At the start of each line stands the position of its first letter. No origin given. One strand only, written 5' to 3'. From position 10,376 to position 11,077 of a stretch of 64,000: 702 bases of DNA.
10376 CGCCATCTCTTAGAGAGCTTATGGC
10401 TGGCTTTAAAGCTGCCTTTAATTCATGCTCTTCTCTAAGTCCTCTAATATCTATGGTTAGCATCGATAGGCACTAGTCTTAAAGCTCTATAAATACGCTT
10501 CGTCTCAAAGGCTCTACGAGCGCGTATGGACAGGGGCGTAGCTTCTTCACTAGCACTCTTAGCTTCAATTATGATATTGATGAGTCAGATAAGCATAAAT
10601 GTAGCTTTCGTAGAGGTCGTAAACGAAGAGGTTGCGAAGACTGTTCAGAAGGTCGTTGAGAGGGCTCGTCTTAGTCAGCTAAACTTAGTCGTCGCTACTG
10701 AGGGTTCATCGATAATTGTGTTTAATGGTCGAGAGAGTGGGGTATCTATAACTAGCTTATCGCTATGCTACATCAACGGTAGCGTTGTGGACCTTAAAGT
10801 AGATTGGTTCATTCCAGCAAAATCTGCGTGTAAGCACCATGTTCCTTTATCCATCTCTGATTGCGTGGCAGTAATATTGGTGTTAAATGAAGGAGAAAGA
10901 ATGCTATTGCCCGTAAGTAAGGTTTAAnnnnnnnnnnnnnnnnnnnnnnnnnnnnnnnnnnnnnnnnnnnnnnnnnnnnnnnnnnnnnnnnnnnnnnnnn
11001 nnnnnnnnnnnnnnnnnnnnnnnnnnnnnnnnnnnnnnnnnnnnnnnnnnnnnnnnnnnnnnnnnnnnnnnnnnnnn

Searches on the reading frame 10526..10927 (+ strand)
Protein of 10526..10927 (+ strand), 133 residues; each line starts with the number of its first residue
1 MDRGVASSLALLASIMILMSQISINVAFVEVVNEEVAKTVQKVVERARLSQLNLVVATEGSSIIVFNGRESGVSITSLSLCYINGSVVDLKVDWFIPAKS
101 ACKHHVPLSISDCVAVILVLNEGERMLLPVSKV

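Call 32: search_protein_families(library=pfam, proteins=[window:10526-10927:+], max_evalue=0.01)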
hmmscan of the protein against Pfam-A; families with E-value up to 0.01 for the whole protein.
window:10526-10927:+ (133 aa): 0 families

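Call 57: search_protein_families(library=ncbifam, proteins=[window:10526-10927:+], max_evalue=0.01)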
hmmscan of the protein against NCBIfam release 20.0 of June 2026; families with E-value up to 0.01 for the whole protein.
window:10526-10927:+ (133 aa): 0 families
